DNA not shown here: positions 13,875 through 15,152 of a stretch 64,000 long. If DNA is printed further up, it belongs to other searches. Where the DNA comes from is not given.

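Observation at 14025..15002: HNH endonuclease carries an uncharacterised N-terminal domain reminiscent of modification-sensing modules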

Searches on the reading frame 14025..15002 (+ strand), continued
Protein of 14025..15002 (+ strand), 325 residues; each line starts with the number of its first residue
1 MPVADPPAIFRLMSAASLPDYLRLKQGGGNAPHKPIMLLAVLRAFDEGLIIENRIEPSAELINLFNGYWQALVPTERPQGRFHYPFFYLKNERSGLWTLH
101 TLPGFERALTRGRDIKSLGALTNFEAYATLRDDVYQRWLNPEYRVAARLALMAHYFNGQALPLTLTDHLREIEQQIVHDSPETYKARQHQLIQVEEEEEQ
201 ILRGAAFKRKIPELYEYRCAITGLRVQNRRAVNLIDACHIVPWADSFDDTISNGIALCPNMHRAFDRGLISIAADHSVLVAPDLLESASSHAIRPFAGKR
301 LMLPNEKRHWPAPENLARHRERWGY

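Call 31: fold_search(model_id=the predicted structure, library=pdb)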
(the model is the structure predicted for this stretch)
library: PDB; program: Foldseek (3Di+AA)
matches with E <= 10: 188; with E <= 0.001: 9
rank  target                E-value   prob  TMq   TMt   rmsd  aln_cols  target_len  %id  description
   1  8h0l_A                1.0e-06  1.00  0.35  0.71   3.6       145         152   26  Sulfur binding domain of Hga complexed with phosphorothioated DNA (released 2023-09-27)
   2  8h0l_B                1.9e-06  1.00  0.36  0.75   3.5       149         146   23  Sulfur binding domain of Hga complexed with phosphorothioated DNA (released 2023-09-27)
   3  6ghs                  3.8e-05  1.00  0.28  0.32   3.6       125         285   22  Modification dependent TagI restriction endonuclease (released 2018-08-29)
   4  6yex_B                5.2e-05  1.00  0.28  0.29  16.5       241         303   17  VcaM4I restriction endonuclease in the absence of DNA (released 2020-12-16)
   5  5zmm_B                6.1e-05  1.00  0.33  0.21  23.1       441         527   12  Structure of the Type IV phosphorothioation-dependent restriction endonuclease ScoMcrA (released 2018-09-26)
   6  5zmm_F                1.1e-04  1.00  0.33  0.24  22.6       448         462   12  Structure of the Type IV phosphorothioation-dependent restriction endonuclease ScoMcrA (released 2018-09-26)
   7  5zmm_A                1.1e-04  1.00  0.33  0.21  22.9       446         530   13  Structure of the Type IV phosphorothioation-dependent restriction endonuclease ScoMcrA (released 2018-09-26)
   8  6yex_A                1.1e-04  1.00  0.28  0.29  17.0       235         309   18  VcaM4I restriction endonuclease in the absence of DNA (released 2020-12-16)
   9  5zmm_C                3.8e-04  1.00  0.34  0.22  22.5       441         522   13  Structure of the Type IV phosphorothioation-dependent restriction endonuclease ScoMcrA (released 2018-09-26)
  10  5zmo_A                1.6e-03  1.00  0.33  0.62   3.3       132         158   23  Sulfur binding domain of ScoMcrA complexed with phosphorothioated DNA (released 2018-09-26)
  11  5zmn_A                5.2e-03  1.00  0.32  0.32   3.5       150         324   25  Sulfur binding domain and SRA domain of ScoMcrA complexed with phosphorothioated DNA (released 2018-09-26)
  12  5zmm_E                5.4e-03  0.99  0.30  0.20  21.7       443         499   12  Structure of the Type IV phosphorothioation-dependent restriction endonuclease ScoMcrA (released 2018-09-26)
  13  6ghc_B                8.0e-03  0.66  0.17  0.20  16.2       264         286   13  Modification dependent EcoKMcrA restriction endonuclease (released 2018-08-08)
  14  7ccj_A                1.6e-02  1.00  0.32  0.59   4.0       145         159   21  Sulfur binding domain of SprMcrA complexed with phosphorothioated DNA (released 2020-07-08)
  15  7ccj_B                1.6e-02  1.00  0.29  0.53   3.9       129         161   20  Sulfur binding domain of SprMcrA complexed with phosphorothioated DNA (released 2020-07-08)
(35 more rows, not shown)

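Call 49: search_protein_families(library=ncbifam, alignment_id=A1, max_evalue=0.001)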
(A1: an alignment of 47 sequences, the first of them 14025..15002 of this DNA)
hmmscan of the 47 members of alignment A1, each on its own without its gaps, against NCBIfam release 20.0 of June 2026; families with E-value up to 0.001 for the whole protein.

A. member 1, window:14025-15002:+ (325 aa): 1 family
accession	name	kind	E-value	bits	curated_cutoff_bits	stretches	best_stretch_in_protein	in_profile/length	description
NF045808.1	PT-DNA_restrict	exception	2.8e-29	102.1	180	1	24-321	13-280/284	phosphorothioated DNA-binding restriction endonuclease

B. families by the number of members that match (of 47 scanned): 3 families
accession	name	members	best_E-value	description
NF045808.1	PT-DNA_restrict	47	9.7e-34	phosphorothioated DNA-binding restriction endonuclease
NF045952.1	MAG4270_fam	21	9.6e-07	MAG4270 family putative restriction endonuclease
NF010251.0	PRK13696.1-3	1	0.0002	hypothetical protein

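Call 63: search_protein_families(library=ncbifam, proteins=[L027:3895-4299:+, L027:4454-6430:+, L027:6569-7915:+, L027:7902-8924:+, L027:8930-9220:+, L027:9226-10392:-, L055:6501-7796:+, L055:8046-8924:+, L055:9179-10150:+, L055:11269-13371:+], max_evalue=0.00001)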
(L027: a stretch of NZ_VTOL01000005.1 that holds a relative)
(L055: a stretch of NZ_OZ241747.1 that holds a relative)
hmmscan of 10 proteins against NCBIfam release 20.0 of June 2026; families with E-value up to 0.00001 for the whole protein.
L027:3895-4299:+ (134 aa): 0 families

L027:4454-6430:+ (658 aa): 1 family
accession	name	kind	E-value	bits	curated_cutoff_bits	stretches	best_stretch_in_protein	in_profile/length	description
TIGR04131.1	Bac_Flav_CTERM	domain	4.2e-11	42.8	35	1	571-652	2-79/85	T9SS type B sorting domain-containing protein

L027:6569-7915:+ (448 aa): 8 families
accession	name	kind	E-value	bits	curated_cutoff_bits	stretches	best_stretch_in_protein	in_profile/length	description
NF005316.0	PRK06850.1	equivalog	5.8e-158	526.8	536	1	15-437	22-460/505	hypothetical protein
TIGR03183.1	DNA_S_dndC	equivalog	2e-144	481.8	290.4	1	15-432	6-445/447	DNA phosphorothioation system sulfurtransferase DndC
NF010366.0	PRK13795.1-1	equivalog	7.2e-13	47.5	745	1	24-203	268-420/667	hypothetical protein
NF010367.0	PRK13795.1-2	equivalog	2.6e-12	46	456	1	24-206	244-395/584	hypothetical protein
NF010369.0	PRK13795.1-4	equivalog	5e-10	38.2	1086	1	22-204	251-406/633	hypothetical protein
NF010368.0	PRK13795.1-3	equivalog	4.8e-09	35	588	1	23-210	248-404/635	hypothetical protein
NF006327.0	PRK08557.1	equivalog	1.8e-08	33.6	366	1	24-204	181-332/415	hypothetical protein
NF006351.0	PRK08576.1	equivalog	6.6e-08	31.6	290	1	25-165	237-348/436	hypothetical protein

L027:7902-8924:+ (340 aa): 1 family
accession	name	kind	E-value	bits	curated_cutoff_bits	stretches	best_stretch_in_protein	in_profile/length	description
NF045808.1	PT-DNA_restrict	exception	1.2e-29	103.3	180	1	38-339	15-284/284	phosphorothioated DNA-binding restriction endonuclease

L027:8930-9220:+ (96 aa): 0 families

L027:9226-10392:- (388 aa): 28 families (the best 25 are shown)
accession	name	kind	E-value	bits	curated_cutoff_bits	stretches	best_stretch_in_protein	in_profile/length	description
NF010611.0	PRK14012.1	equivalog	1.4e-148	495.2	548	1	8-386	6-385/406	IscS subfamily cysteine desulfurase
TIGR02006.1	IscS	equivalog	1.4e-142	475.4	643.2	1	8-386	4-381/402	IscS subfamily cysteine desulfurase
TIGR03402.1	FeS_nifS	equivalog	3.9e-136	453.8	530.75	1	9-386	1-376/379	cysteine desulfurase NifS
TIGR03235.1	DNA_S_dndA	equivalog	1.9e-122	408.9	480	1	10-360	1-353/353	cysteine desulfurase DndA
TIGR03403.1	nifS_epsilon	equivalog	3e-107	358.8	587.7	1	9-386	1-379/382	NifS family cysteine desulfurase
NF002806.0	PRK02948.1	subfamily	7.5e-83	278.6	304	1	8-378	1-370/381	IscS subfamily cysteine desulfurase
TIGR01979.1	sufS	subfamily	3.1e-54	184.4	475.1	1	7-222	18-236/403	SufS family cysteine desulfurase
TIGR01977.1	am_tr_V_EF2568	hypoth_equivalog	1.5e-47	162.4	377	1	9-375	1-372/376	cysteine desulfurase family protein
NF041166.1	f2_encap_cargo1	exception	4.3e-39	135.1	800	1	8-221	246-462/623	family 2A encapsulin nanocompartment cargo protein cysteine desulfurase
NF008126.0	PRK10874.1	equivalog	5.7e-36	124.5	607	1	8-333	20-360/401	cysteine desulfurase CsdA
NF006791.0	PRK09295.1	equivalog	1.8e-35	122.8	661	1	7-261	23-293/406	cysteine desulfurase SufS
TIGR03392.1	FeS_syn_CsdA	equivalog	3e-35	122.1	493.6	1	8-333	17-357/398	cysteine desulfurase CsdA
TIGR01976.1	am_tr_V_VC1184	hypoth_equivalog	1.9e-32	113.1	352.35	1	7-223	18-235/401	cysteine desulfurase-like protein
NF040779.1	Sec_lyase_SclA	exception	3.7e-30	105.1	525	1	9-237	1-227/378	selenocysteine lyase SclA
TIGR04343.1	egtE_PLP_lyase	equivalog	1e-17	64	400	1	48-235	52-229/370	ergothioneine biosynthesis PLP-dependent enzyme EgtE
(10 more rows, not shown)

L055:6501-7796:+ (431 aa): 8 families
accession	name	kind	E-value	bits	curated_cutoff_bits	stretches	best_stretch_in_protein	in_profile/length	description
NF005316.0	PRK06850.1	equivalog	1.1e-150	502.7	536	1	16-428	23-457/505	hypothetical protein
TIGR03183.1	DNA_S_dndC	equivalog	6.1e-138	460.5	290.4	1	15-427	6-446/447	DNA phosphorothioation system sulfurtransferase DndC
NF010368.0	PRK13795.1-3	equivalog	3.5e-11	42.1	588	1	22-211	246-404/635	hypothetical protein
NF010366.0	PRK13795.1-1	equivalog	3.6e-11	41.9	745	1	20-204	263-420/667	hypothetical protein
NF010367.0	PRK13795.1-2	equivalog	3.8e-11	42.1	456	1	24-208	243-396/584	hypothetical protein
NF006351.0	PRK08576.1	equivalog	1.4e-08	33.8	290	0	26-86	237-297/436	hypothetical protein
NF010369.0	PRK13795.1-4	equivalog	5.1e-08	31.6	1086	1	21-205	249-406/633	hypothetical protein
NF006327.0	PRK08557.1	equivalog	1.7e-06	27.1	366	1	28-204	186-331/415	hypothetical protein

L055:8046-8924:+ (292 aa): 2 families
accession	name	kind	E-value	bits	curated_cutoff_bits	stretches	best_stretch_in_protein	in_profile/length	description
NF045808.1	PT-DNA_restrict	exception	2.7e-25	89.1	180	1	123-289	114-281/284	phosphorothioated DNA-binding restriction endonuclease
NF045952.1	MAG4270_fam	hypoth_equivalog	4.1e-07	29.4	53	1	113-247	180-331/366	MAG4270 family putative restriction endonuclease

L055:9179-10150:+ (323 aa): 0 families

L055:11269-13371:+ (700 aa): 27 families (the best 25 are shown)
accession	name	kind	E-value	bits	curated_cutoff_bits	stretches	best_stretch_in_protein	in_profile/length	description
TIGR00484.1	EF-G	equivalog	0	1050.6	659.4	1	4-695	6-690/691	elongation factor G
NF009381.0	PRK12740.1-5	subfamily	4.6e-241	802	583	1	4-696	5-687/692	elongation factor G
NF009891.0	PRK13351.1-1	equivalog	8.4e-168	560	597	1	7-695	8-678/681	elongation factor G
NF058620.1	EFG2_Bacteroid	exception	3.3e-155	518.3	1000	2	8-523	9-512/717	elongation factor G2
NF009377.1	PRK12740.1-1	equivalog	8.6e-153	510.3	890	1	7-690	12-698/700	elongation factor G-like protein EF-G2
NF009379.0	PRK12740.1-3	equivalog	7e-149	497.5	513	1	6-694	6-670/674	elongation factor G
TIGR00490.1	aEF-2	equivalog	3.9e-110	369.1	738.45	3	272-498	244-478/720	elongation factor EF-2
NF012153.1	tet_protect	equivalog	1.7e-108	363.5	775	1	10-678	2-613/614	tetracycline resistance ribosomal protection protein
NF000120.3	47473_otr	exception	6.8e-85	285.9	900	2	8-165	2-155/608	tetracycline resistance ribosomal protection protein Otr(A)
NF033148.1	tet_protect_M_W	exception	1.7e-70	238.1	1100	2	10-162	5-153/639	TetM/TetW/TetO/TetS family tetracycline resistance ribosomal protection protein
TIGR01394.1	TypA_BipA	equivalog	2.1e-70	237.6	757.3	3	9-156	2-143/594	translational GTPase TypA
NF001964.0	PRK00741.1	equivalog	1.1e-68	232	473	1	3-485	7-469/529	peptide chain release factor 3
TIGR01393.1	lepA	equivalog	3.6e-64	217.2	533.9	2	8-173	3-165/595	translation elongation factor 4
NF009892.0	PRK13351.1-3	equivalog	1.7e-59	201.8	640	2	6-162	1-158/623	elongation factor G-like protein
NF012154.0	tet_protect_Q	exception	4.5e-59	200.3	1425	2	10-165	5-156/638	tetracycline resistance ribosomal protection protein Tet(Q)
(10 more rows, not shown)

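Call 69: search_protein_families(library=ncbifam, proteins=[L069:2377-3585:-, L069:3748-5079:+, L069:5076-6203:+, L069:6209-6847:+, L069:6844-7947:+, L069:7944-8930:+, L069:8897-9397:+, L069:9404-10033:+, L022:5130-6425:+, L022:6447-7292:+], max_evalue=0.0001)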
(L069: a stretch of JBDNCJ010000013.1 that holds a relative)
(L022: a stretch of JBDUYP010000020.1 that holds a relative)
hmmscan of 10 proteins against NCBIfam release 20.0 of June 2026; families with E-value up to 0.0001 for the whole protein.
L069:2377-3585:- (402 aa): 0 families

L069:3748-5079:+ (443 aa): 8 families
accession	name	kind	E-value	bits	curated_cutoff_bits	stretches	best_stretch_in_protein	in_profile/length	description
NF005316.0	PRK06850.1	equivalog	2e-146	488.8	536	1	2-438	10-459/505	hypothetical protein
TIGR03183.1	DNA_S_dndC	equivalog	7.8e-132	440.3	290.4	1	10-435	2-446/447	DNA phosphorothioation system sulfurtransferase DndC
NF010367.0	PRK13795.1-2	equivalog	1.3e-12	47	456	1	12-210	233-393/584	hypothetical protein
NF006327.0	PRK08557.1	equivalog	6.1e-10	38.4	366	1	3-210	163-332/415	hypothetical protein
NF010369.0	PRK13795.1-4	equivalog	2.3e-09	36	1086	1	16-211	246-407/633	hypothetical protein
NF010366.0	PRK13795.1-1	equivalog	4.8e-09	34.9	745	1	13-209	258-420/667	hypothetical protein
NF010368.0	PRK13795.1-3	equivalog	1.6e-07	30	588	1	12-210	238-398/635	hypothetical protein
NF006351.0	PRK08576.1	equivalog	1.5e-06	27.1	290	0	114-170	298-349/436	hypothetical protein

L069:5076-6203:+ (375 aa): 0 families

L069:6209-6847:+ (212 aa): 0 families

L069:6844-7947:+ (367 aa): 0 families

L069:7944-8930:+ (328 aa): 2 families
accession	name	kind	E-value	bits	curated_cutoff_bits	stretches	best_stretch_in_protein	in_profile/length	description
NF045808.1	PT-DNA_restrict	exception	5e-33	114.4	180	1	7-316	4-283/284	phosphorothioated DNA-binding restriction endonuclease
NF045952.1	MAG4270_fam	hypoth_equivalog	2e-05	23.9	53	1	165-278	205-339/366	MAG4270 family putative restriction endonuclease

L069:8897-9397:+ (166 aa): 2 families
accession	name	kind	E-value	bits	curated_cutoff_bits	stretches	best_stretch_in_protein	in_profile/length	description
NF008113.2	PRK10860.1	equivalog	2.5e-20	72.9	150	1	10-115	4-108/165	tRNA adenosine(34) deaminase TadA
NF041025.1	antiphage_deaminase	equivalog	8.9e-07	28.1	400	1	62-110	338-385/437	anti-phage dCTP deaminase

L069:9404-10033:+ (209 aa): 8 families
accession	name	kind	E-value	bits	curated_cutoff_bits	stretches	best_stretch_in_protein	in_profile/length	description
NF011401.0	PRK14826.1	equivalog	2.3e-72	243.1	268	1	3-204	10-216/226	putative deoxyribonucleotide triphosphate pyrophosphatase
NF011397.0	PRK14822.1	equivalog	1.7e-58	197.3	234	1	1-205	1-194/201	XTP/dITP diphosphatase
NF011398.0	PRK14823.1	equivalog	1.7e-51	174.8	272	1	4-205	3-189/191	non-canonical purine NTP diphosphatase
TIGR00042.1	TIGR00042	equivalog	4.8e-47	159.7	145.35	1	4-204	2-183/184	RdgB/HAM1 family non-canonical purine NTP pyrophosphatase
NF011399.0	PRK14824.1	subfamily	1.3e-46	158.6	267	1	3-204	4-200/206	putative deoxyribonucleotide triphosphate pyrophosphatase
NF002698.0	PRK02491.1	equivalog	1e-36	126.6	301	1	3-199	129-315/328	nucleoside-triphosphate diphosphatase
NF011396.0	PRK14821.1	equivalog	5.3e-34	117.4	203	1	4-207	3-183/185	XTP/dITP diphosphatase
NF011400.0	PRK14825.1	equivalog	9.8e-27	94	246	1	1-207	1-197/199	putative deoxyribonucleotide triphosphate pyrophosphatase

L022:5130-6425:+ (431 aa): 36 families (the best 25 are shown)
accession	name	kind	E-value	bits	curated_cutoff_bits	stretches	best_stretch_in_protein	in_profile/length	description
NF010611.0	PRK14012.1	equivalog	2.7e-141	471.2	548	1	53-430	7-385/406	IscS subfamily cysteine desulfurase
TIGR02006.1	IscS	equivalog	5.7e-138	460.3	643.2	1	53-430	5-381/402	IscS subfamily cysteine desulfurase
TIGR03402.1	FeS_nifS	equivalog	6.8e-137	456.3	530.75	1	53-430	1-376/379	cysteine desulfurase NifS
TIGR03235.1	DNA_S_dndA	equivalog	3e-120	401.7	480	1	54-403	1-352/353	cysteine desulfurase DndA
TIGR03403.1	nifS_epsilon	equivalog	4.5e-106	354.9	587.7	1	53-430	1-379/382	NifS family cysteine desulfurase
NF002806.0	PRK02948.1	subfamily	7.3e-87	291.8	304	1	52-426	1-374/381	IscS subfamily cysteine desulfurase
TIGR01979.1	sufS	subfamily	4.6e-51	173.9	475.1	1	49-265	16-235/403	SufS family cysteine desulfurase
TIGR01977.1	am_tr_V_EF2568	hypoth_equivalog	1.6e-47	162.3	377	1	53-376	1-338/376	cysteine desulfurase family protein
NF008126.0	PRK10874.1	equivalog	9.6e-37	127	607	1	41-381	9-364/401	cysteine desulfurase CsdA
TIGR03392.1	FeS_syn_CsdA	equivalog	1.4e-35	123.3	493.6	1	41-381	6-361/398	cysteine desulfurase CsdA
NF041166.1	f2_encap_cargo1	exception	2.4e-35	122.8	800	1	50-339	244-549/623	family 2A encapsulin nanocompartment cargo protein cysteine desulfurase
NF040779.1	Sec_lyase_SclA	exception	2.6e-32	112.2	525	1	53-376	1-338/378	selenocysteine lyase SclA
NF006791.0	PRK09295.1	equivalog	7.5e-32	110.9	661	1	50-339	22-328/406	cysteine desulfurase SufS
TIGR01976.1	am_tr_V_VC1184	hypoth_equivalog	6.1e-31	108.1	352.35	1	50-377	17-366/401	cysteine desulfurase-like protein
TIGR04343.1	egtE_PLP_lyase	equivalog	2.5e-14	52.9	400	1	102-266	62-218/370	ergothioneine biosynthesis PLP-dependent enzyme EgtE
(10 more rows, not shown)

L022:6447-7292:+ (281 aa): 1 family
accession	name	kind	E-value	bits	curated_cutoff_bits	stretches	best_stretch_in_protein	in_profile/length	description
NF008573.0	PRK11525.1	equivalog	2.7e-111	371.5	242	1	1-279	1-287/288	DNA damage-inducible protein D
